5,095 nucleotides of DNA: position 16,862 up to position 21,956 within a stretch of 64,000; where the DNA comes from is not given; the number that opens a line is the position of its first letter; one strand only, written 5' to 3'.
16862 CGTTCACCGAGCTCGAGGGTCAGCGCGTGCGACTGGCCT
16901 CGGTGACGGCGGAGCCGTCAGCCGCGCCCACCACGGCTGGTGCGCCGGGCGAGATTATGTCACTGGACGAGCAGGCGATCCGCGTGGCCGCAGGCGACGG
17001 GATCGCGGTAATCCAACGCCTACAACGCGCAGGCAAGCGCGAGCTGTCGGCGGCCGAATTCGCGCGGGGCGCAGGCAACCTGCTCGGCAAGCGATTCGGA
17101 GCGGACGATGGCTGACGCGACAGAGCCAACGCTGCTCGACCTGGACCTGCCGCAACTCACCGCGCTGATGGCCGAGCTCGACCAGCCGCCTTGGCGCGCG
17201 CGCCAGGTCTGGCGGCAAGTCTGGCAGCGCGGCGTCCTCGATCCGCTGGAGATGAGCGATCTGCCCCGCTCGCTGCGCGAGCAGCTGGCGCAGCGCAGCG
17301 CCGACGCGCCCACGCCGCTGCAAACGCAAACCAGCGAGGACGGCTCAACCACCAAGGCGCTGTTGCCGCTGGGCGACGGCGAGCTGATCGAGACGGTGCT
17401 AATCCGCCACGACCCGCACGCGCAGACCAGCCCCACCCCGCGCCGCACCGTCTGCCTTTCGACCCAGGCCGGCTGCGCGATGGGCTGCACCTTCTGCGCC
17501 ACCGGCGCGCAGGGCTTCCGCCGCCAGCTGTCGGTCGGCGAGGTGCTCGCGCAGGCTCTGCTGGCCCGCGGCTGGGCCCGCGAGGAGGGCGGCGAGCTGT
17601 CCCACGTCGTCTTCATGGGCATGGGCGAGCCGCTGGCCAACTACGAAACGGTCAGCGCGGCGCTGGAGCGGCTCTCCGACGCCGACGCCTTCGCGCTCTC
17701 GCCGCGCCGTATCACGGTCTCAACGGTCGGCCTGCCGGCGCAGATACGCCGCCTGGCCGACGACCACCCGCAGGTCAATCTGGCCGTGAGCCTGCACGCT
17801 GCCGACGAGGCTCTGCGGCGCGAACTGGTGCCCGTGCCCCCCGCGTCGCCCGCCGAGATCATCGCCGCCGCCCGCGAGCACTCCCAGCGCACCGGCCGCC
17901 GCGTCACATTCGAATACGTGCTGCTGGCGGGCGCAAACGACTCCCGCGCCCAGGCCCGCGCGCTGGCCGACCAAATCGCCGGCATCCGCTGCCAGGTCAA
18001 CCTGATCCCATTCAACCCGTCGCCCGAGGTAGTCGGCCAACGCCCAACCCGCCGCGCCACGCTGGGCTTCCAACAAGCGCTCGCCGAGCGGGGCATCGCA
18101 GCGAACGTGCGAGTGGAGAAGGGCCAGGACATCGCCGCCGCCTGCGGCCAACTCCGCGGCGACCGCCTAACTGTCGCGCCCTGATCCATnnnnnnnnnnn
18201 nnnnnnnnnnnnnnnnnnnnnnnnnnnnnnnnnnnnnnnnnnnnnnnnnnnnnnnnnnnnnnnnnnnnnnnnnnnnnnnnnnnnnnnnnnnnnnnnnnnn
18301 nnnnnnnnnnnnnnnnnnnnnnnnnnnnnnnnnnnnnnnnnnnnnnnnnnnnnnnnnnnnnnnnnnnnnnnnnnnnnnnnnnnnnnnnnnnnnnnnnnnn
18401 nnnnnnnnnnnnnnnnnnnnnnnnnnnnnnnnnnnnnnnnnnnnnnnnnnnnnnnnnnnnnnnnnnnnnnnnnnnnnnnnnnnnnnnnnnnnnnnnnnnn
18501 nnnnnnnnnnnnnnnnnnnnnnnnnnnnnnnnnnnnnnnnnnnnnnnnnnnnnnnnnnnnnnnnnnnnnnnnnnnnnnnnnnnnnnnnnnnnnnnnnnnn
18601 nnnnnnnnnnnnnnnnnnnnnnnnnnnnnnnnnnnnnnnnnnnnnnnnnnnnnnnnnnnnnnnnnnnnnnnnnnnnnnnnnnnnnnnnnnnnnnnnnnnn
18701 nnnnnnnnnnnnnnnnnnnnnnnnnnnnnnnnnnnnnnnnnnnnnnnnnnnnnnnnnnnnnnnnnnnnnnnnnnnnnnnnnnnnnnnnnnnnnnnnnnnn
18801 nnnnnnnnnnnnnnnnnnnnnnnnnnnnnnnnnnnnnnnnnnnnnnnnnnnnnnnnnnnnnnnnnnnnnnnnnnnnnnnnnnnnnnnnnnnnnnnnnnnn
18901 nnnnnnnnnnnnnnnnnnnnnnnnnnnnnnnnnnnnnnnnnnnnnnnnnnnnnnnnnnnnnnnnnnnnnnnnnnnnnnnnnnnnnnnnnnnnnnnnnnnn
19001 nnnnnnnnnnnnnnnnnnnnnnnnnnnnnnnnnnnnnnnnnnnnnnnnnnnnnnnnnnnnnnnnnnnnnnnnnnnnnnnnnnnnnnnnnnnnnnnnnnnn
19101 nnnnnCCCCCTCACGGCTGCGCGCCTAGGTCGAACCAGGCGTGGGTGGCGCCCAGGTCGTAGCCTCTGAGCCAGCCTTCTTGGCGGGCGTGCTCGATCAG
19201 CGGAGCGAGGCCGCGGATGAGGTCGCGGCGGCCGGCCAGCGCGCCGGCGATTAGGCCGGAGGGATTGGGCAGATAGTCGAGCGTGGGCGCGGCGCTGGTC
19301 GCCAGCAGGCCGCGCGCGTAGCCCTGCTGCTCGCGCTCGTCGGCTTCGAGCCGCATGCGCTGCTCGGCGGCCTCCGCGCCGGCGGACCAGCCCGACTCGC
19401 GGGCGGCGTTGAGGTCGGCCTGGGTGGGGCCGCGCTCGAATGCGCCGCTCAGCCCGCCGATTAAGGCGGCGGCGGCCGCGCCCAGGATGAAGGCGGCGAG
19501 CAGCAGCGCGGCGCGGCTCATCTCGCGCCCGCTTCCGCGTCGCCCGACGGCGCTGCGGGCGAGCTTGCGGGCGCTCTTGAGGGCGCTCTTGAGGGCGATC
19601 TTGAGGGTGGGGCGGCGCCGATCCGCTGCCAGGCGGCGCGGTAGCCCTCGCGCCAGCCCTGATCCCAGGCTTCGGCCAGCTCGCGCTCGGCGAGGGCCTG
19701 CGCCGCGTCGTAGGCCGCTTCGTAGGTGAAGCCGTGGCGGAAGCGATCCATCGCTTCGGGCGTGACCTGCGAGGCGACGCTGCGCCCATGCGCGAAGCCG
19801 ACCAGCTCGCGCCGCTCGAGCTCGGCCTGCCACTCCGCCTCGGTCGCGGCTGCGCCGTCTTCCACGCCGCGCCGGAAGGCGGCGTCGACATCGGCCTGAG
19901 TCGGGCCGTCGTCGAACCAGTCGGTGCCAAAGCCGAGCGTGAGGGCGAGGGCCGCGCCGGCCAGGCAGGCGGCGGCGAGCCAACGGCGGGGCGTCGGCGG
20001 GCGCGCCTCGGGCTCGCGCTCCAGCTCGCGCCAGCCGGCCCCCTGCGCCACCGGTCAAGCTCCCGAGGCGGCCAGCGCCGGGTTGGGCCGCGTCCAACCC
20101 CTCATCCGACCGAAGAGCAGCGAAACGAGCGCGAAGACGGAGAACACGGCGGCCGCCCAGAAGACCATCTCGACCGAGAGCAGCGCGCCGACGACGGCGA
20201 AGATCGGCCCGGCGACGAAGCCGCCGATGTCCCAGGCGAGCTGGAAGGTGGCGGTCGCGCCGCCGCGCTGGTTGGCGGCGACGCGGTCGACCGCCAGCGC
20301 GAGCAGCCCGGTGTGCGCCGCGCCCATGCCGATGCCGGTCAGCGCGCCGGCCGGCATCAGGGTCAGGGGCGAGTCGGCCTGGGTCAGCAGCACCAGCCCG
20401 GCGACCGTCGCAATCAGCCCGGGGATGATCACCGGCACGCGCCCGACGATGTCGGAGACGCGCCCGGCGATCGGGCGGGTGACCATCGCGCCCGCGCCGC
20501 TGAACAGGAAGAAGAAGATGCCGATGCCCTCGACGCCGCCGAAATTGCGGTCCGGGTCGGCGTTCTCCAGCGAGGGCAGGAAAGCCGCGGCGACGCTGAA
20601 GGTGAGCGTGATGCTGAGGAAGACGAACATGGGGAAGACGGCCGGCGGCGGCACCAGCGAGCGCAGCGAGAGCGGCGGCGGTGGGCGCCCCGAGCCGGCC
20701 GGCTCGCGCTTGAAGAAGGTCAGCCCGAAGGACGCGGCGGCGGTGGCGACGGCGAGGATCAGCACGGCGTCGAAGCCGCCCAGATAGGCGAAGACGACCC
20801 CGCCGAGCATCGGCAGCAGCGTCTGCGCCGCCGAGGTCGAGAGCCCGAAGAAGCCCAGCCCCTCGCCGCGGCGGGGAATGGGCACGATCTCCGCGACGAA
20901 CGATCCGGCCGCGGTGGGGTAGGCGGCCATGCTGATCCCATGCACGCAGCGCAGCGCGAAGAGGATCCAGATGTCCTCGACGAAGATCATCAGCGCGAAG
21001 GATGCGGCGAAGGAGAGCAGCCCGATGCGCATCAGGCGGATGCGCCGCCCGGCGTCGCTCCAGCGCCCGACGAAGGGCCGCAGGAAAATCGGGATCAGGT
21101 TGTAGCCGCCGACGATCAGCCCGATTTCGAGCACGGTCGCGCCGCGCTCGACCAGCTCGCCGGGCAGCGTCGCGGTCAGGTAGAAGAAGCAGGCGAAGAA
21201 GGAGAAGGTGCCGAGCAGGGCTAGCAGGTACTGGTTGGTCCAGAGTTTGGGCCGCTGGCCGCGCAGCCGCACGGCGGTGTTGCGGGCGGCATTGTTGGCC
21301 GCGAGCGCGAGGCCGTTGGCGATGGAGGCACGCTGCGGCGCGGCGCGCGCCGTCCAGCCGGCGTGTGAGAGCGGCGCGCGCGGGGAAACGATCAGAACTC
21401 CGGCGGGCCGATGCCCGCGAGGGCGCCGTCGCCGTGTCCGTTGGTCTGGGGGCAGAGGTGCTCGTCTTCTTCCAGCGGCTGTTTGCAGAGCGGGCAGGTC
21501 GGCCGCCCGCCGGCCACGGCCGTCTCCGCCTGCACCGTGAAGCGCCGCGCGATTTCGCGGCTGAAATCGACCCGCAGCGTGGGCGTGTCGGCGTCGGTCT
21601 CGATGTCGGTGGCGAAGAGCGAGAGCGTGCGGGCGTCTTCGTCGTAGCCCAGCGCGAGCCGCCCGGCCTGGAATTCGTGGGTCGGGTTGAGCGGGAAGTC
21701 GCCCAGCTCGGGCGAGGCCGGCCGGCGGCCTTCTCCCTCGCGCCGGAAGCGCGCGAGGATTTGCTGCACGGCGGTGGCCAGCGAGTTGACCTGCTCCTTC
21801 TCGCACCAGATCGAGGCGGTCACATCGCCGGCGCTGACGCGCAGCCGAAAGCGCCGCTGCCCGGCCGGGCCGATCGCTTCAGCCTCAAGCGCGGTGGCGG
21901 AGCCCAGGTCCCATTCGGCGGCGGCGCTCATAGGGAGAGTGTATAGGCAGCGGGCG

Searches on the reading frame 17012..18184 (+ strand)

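Call 12: search_protein_families(library=pfam, proteins=[window:17012-18184:+], max_evalue=0.01)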
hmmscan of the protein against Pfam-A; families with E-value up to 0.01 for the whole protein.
window:17012-18184:+ (390 aa): 2 families
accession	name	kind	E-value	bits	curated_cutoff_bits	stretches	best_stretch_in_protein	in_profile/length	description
PF04055.27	Radical_SAM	-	5.2e-14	53.2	29.5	1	150-312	2-158/166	Radical SAM superfamily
PF21016.3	RlmN_N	-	2.8e-11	43.4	24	1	41-95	3-57/60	Ribosomal RNA large subunit methyltransferase N-terminal domain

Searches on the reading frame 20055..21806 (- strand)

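Call 56: search_protein_families(library=pfam, proteins=[window:20055-21806:-], max_evalue=0.001)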
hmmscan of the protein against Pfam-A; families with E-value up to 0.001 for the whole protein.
window:20055-21806:- (583 aa): 3 families
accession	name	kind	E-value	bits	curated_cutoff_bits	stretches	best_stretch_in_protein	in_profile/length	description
PF07690.21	MFS_1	-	1.8e-45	155.8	33.4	2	197-441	2-253/347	Major Facilitator Superfamily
PF00083.30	Sugar_tr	-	1.4e-07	31.2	22.3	1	432-565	52-190/452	Sugar (and other) transporter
PF12832.13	MFS_1_like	-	0.00061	19.4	25.2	1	245-343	266-366/373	MFS_1 like family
